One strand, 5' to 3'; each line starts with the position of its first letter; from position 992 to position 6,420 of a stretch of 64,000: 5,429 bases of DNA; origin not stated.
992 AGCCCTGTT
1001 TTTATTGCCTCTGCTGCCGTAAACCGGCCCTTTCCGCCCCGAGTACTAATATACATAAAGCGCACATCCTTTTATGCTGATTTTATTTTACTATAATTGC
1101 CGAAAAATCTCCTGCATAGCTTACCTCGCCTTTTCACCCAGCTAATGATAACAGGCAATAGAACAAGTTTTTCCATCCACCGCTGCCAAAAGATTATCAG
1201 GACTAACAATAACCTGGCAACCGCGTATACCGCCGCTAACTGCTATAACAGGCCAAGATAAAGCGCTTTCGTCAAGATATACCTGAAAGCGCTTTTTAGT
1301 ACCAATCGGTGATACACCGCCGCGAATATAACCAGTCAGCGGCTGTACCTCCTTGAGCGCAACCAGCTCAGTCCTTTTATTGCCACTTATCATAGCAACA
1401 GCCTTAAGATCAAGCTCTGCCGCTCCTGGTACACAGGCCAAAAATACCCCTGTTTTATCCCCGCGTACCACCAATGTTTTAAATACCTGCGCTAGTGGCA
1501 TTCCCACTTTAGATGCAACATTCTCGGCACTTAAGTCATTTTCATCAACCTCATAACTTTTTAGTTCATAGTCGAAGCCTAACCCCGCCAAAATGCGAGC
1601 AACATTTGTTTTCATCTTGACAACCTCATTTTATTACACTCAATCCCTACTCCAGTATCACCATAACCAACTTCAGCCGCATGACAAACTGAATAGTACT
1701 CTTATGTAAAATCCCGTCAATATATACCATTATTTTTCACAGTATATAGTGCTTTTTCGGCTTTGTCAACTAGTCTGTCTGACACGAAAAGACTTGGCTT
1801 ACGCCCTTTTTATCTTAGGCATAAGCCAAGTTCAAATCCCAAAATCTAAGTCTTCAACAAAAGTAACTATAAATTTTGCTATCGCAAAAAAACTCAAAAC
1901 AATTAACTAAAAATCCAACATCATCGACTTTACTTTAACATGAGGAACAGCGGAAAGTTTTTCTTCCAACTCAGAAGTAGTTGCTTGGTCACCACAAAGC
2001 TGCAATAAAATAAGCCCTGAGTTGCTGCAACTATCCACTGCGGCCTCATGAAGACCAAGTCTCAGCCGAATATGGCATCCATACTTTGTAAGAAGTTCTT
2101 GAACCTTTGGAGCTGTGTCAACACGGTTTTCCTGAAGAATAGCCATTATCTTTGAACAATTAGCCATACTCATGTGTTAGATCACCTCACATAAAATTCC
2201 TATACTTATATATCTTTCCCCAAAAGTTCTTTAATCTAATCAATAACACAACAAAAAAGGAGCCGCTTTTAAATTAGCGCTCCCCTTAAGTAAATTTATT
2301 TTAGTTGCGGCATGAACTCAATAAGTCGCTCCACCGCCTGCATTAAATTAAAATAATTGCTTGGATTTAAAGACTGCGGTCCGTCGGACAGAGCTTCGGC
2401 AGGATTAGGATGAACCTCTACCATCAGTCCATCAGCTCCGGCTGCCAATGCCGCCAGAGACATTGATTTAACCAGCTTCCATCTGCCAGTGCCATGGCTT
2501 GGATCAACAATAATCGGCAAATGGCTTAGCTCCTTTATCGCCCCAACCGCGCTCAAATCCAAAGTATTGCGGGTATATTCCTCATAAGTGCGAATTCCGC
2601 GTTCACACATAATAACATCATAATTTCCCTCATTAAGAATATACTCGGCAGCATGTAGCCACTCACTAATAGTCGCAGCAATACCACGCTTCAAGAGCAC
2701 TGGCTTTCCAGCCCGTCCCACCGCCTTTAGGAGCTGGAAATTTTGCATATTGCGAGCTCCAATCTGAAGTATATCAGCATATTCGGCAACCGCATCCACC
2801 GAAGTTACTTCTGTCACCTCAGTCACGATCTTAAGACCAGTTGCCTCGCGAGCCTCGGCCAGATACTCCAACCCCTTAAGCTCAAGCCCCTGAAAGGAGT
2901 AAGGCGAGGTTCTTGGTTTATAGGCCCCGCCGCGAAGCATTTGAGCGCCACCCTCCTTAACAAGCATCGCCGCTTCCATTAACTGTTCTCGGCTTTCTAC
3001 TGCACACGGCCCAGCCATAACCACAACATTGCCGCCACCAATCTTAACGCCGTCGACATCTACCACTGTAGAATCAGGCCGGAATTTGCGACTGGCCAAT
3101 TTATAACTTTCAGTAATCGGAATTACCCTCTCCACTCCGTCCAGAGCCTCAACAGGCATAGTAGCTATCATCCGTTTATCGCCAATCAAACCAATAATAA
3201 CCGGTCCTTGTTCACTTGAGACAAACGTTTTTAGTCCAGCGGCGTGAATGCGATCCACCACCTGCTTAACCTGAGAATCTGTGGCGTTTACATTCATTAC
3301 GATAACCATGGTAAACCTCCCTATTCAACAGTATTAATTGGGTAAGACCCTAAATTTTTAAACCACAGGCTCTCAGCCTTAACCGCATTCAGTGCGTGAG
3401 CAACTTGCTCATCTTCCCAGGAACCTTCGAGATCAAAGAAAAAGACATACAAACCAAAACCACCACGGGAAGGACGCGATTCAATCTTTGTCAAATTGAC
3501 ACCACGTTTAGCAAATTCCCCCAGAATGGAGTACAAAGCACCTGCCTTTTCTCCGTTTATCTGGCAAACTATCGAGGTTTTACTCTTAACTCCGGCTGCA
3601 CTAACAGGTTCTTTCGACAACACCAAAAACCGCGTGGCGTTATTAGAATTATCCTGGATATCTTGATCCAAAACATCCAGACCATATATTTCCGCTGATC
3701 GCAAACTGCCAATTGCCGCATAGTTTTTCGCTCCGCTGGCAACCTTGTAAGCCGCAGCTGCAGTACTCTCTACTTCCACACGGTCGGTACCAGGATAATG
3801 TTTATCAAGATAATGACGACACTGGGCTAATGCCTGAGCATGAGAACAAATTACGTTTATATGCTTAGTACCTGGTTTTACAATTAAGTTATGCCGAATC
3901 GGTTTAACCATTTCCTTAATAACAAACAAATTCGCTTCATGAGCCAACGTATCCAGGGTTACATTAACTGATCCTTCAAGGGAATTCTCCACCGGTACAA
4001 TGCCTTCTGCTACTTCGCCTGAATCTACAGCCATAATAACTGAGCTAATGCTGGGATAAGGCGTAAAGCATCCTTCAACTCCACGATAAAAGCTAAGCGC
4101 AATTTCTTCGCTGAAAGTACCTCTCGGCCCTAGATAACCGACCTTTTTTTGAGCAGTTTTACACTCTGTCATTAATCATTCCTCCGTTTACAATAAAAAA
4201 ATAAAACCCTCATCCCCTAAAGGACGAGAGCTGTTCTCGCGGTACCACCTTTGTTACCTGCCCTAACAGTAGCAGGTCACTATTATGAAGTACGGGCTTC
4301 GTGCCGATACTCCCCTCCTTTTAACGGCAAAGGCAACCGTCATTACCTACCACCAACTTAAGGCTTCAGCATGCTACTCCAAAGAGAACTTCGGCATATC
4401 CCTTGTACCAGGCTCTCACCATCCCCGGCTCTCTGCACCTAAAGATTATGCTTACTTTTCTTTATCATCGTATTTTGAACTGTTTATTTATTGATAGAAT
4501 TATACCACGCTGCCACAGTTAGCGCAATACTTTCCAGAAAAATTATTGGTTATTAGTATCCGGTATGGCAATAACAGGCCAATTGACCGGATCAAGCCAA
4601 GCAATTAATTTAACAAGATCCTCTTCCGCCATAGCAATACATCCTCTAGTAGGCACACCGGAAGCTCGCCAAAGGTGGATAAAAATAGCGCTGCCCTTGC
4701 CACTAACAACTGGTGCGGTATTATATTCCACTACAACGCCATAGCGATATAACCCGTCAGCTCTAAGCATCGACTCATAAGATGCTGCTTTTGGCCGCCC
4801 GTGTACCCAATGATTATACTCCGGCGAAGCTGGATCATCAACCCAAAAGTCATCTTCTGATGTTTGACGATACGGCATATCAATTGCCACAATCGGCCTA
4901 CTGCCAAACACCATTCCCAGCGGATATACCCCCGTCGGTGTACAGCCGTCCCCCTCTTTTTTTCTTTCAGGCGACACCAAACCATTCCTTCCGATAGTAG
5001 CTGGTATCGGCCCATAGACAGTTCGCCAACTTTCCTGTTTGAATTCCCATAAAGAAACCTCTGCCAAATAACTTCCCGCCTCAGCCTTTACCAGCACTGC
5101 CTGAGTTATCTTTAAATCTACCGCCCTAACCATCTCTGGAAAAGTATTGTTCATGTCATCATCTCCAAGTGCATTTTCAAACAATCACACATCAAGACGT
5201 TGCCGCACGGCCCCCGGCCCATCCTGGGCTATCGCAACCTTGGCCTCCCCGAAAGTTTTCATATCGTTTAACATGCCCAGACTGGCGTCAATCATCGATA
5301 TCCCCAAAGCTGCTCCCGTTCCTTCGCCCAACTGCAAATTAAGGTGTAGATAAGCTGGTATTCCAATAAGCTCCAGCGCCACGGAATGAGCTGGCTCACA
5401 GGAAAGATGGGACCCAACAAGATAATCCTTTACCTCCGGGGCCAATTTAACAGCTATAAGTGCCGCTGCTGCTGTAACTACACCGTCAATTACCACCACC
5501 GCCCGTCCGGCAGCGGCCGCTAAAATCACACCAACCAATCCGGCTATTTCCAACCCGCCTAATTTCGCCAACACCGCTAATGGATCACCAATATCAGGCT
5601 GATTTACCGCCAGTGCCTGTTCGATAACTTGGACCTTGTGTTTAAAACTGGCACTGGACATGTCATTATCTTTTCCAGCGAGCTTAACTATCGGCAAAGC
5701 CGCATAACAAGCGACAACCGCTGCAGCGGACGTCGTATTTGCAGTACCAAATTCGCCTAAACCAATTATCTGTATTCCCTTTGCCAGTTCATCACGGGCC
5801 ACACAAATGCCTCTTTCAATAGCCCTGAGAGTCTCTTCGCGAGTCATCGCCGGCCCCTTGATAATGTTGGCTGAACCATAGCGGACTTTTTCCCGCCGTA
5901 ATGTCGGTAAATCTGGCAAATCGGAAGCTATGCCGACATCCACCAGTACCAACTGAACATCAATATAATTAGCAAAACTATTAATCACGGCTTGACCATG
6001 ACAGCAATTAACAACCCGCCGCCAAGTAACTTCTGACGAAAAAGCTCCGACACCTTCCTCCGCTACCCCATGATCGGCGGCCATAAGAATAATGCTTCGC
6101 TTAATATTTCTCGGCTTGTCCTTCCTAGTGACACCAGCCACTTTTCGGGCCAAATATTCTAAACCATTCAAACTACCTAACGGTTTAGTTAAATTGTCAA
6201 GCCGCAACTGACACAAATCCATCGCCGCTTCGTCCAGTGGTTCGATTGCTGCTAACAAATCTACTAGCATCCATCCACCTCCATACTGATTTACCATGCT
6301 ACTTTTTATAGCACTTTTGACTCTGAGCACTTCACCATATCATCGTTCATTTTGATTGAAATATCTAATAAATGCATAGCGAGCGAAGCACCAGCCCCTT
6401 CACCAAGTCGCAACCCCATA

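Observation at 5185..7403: Tandem overlapping CobT paralogs, one with a degenerate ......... motif: ArsAB-type phenolic lower-ligand activation?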

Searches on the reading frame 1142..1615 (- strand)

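Call 9: search_protein_families(library=pfam, proteins=[window:1142-1615:-])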
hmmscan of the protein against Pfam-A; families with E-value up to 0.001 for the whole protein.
window:1142-1615:- (157 aa): 1 family
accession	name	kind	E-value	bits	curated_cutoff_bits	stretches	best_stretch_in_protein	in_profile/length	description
PF04073.20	tRNA_edit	-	4.4e-26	91.8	25.5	1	29-143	6-121/123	Aminoacyl-tRNA editing domain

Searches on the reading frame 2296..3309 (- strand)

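Call 9: search_protein_families(library=pfam, proteins=[window:2296-3309:-])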
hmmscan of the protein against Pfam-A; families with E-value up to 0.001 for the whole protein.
window:2296-3309:- (337 aa): 3 families
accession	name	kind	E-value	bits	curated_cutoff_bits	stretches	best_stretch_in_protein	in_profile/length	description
PF00793.26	DAHP_synth_1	-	2.2e-82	276.5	25.5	1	83-322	4-257/270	DAHP synthetase I family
PF18152.6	DAHP_snth_FXD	-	1.6e-17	63.5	27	1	1-67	1-67/67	DAHP synthase ferredoxin-like domain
PF03102.20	NeuB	-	1.7e-08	34.7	22.1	1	142-329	53-232/241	NeuB family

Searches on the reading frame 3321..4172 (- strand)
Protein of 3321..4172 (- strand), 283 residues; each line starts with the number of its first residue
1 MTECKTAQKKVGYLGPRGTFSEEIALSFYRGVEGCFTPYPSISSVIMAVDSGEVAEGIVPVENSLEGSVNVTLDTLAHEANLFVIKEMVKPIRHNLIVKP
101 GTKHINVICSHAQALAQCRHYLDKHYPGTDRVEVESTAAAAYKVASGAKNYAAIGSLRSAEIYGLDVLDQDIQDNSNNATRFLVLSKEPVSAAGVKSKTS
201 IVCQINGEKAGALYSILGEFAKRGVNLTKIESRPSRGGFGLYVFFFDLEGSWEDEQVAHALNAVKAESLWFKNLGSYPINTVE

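Call 9: search_protein_families(library=pfam, proteins=[window:3321-4172:-])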
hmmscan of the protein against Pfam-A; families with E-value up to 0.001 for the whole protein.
window:3321-4172:- (283 aa): 2 families
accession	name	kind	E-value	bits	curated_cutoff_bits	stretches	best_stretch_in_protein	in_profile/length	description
PF00800.23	PDT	-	3.3e-62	209.9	25.2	1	11-188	1-179/181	Prephenate dehydratase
PF01842.31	ACT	-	1e-07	32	27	1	209-264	10-64/66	ACT domain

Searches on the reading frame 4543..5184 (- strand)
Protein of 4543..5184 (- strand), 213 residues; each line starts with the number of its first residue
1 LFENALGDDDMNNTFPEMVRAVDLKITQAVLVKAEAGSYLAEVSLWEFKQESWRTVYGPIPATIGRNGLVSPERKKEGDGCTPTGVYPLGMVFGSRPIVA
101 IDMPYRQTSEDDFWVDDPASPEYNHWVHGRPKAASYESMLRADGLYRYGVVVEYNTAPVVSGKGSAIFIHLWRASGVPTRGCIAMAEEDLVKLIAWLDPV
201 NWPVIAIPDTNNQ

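Call 9: search_protein_families(library=pfam, proteins=[window:4543-5184:-])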
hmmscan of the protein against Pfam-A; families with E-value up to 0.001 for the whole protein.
window:4543-5184:- (213 aa): 1 family
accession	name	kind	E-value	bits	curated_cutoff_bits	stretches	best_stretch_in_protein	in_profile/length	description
PF03734.19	YkuD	-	2.2e-11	45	23.4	1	60-200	26-141/146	L,D-transpeptidase catalytic domain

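Call 10: search_protein_families(library=ncbifam, proteins=[window:4543-5184:-])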
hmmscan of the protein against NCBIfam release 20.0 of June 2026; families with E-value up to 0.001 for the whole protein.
window:4543-5184:- (213 aa): 0 families

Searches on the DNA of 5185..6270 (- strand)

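Call 49: search_rna_families(sources=[L032, L022, L004, L007, L010, L012, L006], threshold=gathering)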
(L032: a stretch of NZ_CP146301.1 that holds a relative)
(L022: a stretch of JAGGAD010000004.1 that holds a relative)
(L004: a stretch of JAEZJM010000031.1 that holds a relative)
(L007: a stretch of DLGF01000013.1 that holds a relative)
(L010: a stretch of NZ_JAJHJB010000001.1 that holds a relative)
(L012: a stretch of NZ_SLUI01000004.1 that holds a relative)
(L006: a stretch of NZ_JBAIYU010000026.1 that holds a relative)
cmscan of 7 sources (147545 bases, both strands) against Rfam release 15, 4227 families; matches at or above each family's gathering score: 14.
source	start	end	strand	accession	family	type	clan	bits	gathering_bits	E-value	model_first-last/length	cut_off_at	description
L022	8468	8822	+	RF00010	RNaseP_bact_a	Gene; ribozyme;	CL00002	290.9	100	9.7e-94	1-367/367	no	Bacterial RNase P class A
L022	11819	12076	+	RF00230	T-box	Cis-reg; leader;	-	118.5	93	3.1e-25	1-219/219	no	T-box leader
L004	14460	14712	+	RF00230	T-box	Cis-reg; leader;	-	114.8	93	2.7e-24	1-219/219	no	T-box leader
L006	18130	18349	+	RF00230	T-box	Cis-reg; leader;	-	100.8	93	1.1e-20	1-219/219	no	T-box leader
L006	8564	8744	+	RF00174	Cobalamin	Cis-reg; riboswitch;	CL00101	91.3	31.5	5.8e-21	1-189/189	no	Cobalamin riboswitch aptamer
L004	8651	8833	+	RF00174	Cobalamin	Cis-reg; riboswitch;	CL00101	91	31.5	7.4e-21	1-189/189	no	Cobalamin riboswitch aptamer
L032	8667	8851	+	RF00174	Cobalamin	Cis-reg; riboswitch;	CL00101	81.3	31.5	4.3e-18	1-189/189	no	Cobalamin riboswitch aptamer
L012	8626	8820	+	RF00174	Cobalamin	Cis-reg; riboswitch;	CL00101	81.2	31.5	4.6e-18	1-189/189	no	Cobalamin riboswitch aptamer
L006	20355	20478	+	RF00558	L20_leader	Cis-reg; leader;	-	73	58.7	2.7e-12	1-127/127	no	Ribosomal protein L20 leader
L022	2129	2201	+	RF00005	tRNA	Gene; tRNA;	CL00001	72.7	29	1.3e-13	1-71/71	no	tRNA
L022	2257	2328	+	RF00005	tRNA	Gene; tRNA;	CL00001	69.5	29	9.9e-13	1-71/71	no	tRNA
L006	4454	4527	+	RF00005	tRNA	Gene; tRNA;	CL00001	67.1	29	4.5e-12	1-71/71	no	tRNA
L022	2423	2495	+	RF00005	tRNA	Gene; tRNA;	CL00001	66.6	29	6.3e-12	1-71/71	no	tRNA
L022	2345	2416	+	RF00005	tRNA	Gene; tRNA;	CL00001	62.7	29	7.3e-11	1-71/71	no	tRNA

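Call 50: search_rna_families(sources=[L003, L005, L011, L018, L020, L024, L038], threshold=gathering)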
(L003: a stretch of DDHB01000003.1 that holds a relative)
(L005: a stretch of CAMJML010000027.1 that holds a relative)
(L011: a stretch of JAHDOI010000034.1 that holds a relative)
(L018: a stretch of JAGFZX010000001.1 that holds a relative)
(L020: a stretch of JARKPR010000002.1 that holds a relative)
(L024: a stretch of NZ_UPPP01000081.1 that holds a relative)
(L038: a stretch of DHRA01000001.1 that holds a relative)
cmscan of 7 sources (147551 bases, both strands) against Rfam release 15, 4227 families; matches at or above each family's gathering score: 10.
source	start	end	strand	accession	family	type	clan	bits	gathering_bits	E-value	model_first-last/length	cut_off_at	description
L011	13870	14123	+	RF00230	T-box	Cis-reg; leader;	-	117.1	93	6.7e-25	1-219/219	no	T-box leader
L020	13770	14026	+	RF00230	T-box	Cis-reg; leader;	-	116.5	93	9.6e-25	1-219/219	no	T-box leader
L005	14483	14698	+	RF00230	T-box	Cis-reg; leader;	-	93.4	93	8.5e-19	1-219/219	no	T-box leader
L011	8649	8831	+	RF00174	Cobalamin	Cis-reg; riboswitch;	CL00101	92.8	31.5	2.3e-21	1-189/189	no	Cobalamin riboswitch aptamer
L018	8513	8701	+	RF00174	Cobalamin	Cis-reg; riboswitch;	CL00101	81.4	31.5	3.9e-18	1-189/189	no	Cobalamin riboswitch aptamer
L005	8569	8798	+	RF00174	Cobalamin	Cis-reg; riboswitch;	CL00101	81.2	31.5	4.5e-18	1-189/189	no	Cobalamin riboswitch aptamer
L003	8618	8813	+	RF00174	Cobalamin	Cis-reg; riboswitch;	CL00101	77.3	31.5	6.1e-17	1-189/189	no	Cobalamin riboswitch aptamer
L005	16745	16871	+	RF00558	L20_leader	Cis-reg; leader;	-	71.7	58.7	5.8e-12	1-127/127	no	Ribosomal protein L20 leader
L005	1930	2074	+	RF00379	c-di-AMP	Cis-reg; riboswitch;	-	67.2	38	4.6e-13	1-134/134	no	c-di-AMP riboswitch aptamer (ydaO/yuaA leader)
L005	4423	4496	+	RF00005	tRNA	Gene; tRNA;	CL00001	67.1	29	4.5e-12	1-71/71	no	tRNA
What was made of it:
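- On Cobalamin-riboswitch-controlled arsAB operon (as in S. ovata): It is present upstream of arsA in 8 of 14 relatives, including S. ovata (calls 49, 50).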
